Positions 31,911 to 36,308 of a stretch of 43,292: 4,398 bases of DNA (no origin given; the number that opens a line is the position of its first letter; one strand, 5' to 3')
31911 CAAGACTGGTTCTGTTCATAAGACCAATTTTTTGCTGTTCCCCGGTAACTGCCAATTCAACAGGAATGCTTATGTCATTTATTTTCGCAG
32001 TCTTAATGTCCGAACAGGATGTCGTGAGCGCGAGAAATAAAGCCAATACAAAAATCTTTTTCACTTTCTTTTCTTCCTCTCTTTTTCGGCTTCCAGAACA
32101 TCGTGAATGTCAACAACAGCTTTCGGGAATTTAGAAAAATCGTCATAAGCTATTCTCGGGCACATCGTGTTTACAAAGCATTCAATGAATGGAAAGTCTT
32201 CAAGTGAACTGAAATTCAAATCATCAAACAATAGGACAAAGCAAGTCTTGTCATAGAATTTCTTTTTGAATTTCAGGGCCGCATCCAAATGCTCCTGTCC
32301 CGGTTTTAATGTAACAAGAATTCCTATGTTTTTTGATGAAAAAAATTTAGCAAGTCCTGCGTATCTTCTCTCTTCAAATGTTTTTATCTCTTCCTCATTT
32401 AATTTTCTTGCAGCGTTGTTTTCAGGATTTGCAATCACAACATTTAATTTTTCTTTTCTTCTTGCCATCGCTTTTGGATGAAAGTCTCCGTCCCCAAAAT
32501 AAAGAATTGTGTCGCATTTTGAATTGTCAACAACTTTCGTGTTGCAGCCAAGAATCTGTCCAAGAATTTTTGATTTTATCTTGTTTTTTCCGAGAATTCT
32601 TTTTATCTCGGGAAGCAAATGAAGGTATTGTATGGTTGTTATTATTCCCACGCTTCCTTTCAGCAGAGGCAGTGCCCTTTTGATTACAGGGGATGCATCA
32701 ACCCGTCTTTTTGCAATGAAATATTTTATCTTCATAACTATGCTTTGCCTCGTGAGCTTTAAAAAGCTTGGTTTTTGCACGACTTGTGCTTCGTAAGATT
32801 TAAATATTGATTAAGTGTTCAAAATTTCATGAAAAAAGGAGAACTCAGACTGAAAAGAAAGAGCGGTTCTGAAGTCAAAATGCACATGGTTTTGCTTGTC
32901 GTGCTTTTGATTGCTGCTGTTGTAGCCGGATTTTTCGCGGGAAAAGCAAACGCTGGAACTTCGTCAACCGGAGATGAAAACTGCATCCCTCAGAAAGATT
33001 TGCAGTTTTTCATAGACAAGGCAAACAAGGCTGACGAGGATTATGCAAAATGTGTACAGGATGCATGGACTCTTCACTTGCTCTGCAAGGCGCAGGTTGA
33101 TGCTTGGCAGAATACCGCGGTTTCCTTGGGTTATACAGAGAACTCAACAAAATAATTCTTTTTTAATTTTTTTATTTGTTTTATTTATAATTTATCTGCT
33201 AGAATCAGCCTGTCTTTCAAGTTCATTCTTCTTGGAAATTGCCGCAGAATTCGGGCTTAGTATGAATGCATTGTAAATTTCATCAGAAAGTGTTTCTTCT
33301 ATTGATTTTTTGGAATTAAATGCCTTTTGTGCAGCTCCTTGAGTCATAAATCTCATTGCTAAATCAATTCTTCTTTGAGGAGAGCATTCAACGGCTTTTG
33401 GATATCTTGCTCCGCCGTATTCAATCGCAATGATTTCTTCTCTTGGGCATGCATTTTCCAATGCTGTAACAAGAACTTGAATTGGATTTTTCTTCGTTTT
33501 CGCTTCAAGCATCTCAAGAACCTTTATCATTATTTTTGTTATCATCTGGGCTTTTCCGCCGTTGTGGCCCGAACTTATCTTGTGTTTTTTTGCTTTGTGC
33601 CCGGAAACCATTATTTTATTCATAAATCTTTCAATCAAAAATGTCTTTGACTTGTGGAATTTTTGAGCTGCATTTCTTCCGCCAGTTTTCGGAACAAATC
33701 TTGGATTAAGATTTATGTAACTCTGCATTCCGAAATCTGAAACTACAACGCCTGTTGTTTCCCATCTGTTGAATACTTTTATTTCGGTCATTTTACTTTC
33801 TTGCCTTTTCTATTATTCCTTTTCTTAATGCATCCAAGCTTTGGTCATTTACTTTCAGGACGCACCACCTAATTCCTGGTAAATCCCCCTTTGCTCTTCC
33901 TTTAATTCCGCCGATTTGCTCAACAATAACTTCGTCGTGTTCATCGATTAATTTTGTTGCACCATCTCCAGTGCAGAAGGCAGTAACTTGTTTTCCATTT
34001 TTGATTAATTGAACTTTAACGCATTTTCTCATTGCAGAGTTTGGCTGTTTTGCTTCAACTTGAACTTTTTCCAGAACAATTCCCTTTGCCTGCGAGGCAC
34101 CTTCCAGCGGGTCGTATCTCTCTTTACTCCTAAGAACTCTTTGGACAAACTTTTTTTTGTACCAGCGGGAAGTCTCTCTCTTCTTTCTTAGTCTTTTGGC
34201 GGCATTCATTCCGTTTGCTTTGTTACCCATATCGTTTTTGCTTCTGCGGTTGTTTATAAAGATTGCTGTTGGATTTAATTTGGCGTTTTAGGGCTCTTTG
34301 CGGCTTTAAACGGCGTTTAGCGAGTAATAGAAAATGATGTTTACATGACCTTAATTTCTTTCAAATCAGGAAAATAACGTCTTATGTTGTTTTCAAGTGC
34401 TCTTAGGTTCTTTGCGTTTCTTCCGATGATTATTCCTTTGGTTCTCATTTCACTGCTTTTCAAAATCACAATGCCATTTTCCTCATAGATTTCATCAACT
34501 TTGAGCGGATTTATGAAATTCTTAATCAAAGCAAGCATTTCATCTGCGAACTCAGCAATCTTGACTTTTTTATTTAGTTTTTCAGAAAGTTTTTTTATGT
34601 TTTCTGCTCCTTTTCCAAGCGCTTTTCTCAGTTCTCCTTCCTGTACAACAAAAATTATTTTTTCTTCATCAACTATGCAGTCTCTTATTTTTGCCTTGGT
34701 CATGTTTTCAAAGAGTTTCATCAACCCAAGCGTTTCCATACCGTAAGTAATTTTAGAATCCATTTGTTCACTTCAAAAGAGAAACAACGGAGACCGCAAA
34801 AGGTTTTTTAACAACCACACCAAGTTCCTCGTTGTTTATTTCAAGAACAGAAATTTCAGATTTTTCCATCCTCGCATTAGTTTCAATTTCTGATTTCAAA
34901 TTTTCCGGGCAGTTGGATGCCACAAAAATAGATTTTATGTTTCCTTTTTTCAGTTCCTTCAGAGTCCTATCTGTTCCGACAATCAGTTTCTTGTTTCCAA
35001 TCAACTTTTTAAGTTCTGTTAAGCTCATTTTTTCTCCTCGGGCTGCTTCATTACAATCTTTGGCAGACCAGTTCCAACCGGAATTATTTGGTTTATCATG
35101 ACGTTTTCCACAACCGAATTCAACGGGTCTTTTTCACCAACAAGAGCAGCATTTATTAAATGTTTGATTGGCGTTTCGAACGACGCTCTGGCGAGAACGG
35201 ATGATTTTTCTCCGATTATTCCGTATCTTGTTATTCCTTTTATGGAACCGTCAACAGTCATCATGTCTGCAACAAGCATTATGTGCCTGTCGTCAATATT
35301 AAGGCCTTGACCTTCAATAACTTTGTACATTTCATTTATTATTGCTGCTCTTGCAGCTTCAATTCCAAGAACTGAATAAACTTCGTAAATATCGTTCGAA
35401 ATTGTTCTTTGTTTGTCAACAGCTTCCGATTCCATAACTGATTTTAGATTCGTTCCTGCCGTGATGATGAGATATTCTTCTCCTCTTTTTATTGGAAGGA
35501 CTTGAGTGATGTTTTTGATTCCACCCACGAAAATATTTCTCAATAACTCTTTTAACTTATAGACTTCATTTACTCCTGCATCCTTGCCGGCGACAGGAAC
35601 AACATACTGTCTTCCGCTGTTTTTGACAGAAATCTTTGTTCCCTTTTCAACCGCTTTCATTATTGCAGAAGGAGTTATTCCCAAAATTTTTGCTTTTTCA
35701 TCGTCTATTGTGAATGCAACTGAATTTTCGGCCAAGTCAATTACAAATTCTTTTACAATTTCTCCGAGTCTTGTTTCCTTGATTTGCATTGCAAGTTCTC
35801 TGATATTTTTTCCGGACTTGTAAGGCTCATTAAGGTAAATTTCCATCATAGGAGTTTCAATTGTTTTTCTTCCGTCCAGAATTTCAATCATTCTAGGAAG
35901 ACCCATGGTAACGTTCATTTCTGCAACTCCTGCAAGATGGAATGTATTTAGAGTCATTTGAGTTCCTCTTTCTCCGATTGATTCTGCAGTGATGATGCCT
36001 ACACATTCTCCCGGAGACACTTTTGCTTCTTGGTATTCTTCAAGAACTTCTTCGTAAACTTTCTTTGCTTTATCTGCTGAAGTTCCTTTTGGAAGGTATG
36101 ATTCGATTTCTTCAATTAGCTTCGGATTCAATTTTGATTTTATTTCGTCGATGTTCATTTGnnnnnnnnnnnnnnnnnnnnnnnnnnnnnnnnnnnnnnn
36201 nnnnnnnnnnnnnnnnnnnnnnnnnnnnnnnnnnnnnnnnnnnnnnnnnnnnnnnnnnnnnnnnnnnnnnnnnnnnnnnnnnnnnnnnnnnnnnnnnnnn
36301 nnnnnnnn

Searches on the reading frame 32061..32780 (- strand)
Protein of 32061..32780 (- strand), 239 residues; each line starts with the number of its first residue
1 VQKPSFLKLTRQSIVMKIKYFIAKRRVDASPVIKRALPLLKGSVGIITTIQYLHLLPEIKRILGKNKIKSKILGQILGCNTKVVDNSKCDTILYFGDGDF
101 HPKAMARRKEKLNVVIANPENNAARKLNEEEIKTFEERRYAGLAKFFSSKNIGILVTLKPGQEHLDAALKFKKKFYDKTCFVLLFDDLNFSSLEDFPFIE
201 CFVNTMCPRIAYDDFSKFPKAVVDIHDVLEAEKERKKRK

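Call 36: search_protein_families(library=pfam, proteins=[window:32061-32780:-])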
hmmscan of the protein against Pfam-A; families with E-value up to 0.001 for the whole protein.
window:32061-32780:- (239 aa): 1 family
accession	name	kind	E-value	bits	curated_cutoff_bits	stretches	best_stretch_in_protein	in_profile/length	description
PF01866.22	Diphthamide_syn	-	1.9e-39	136.3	33.2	1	15-229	62-289/302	Putative diphthamide synthesis protein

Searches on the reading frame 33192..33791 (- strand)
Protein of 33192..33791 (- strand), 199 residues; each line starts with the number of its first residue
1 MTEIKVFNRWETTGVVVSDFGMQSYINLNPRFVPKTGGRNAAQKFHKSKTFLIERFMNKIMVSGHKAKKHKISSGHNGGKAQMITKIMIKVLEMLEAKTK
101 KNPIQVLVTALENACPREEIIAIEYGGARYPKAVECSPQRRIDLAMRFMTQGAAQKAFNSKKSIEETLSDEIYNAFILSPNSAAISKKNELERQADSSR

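Call 36: search_protein_families(library=pfam, proteins=[window:33192-33791:-])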
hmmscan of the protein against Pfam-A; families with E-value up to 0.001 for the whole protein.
window:33192-33791:- (199 aa): 1 family
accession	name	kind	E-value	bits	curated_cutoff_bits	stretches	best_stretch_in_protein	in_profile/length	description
PF00177.27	Ribosomal_S7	-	3.2e-35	121.4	24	1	29-199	8-148/148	Ribosomal protein S7p/S5e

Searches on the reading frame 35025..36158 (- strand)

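Call 36: search_protein_families(library=pfam, proteins=[window:35025-36158:-])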
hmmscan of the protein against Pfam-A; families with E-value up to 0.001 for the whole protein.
window:35025-36158:- (377 aa): 1 family
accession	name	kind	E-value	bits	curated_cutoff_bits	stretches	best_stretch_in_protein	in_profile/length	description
PF04998.22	RNA_pol_Rpb1_5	-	7e-51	173.7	28.5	1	41-320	62-265/267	RNA polymerase Rpb1, domain 5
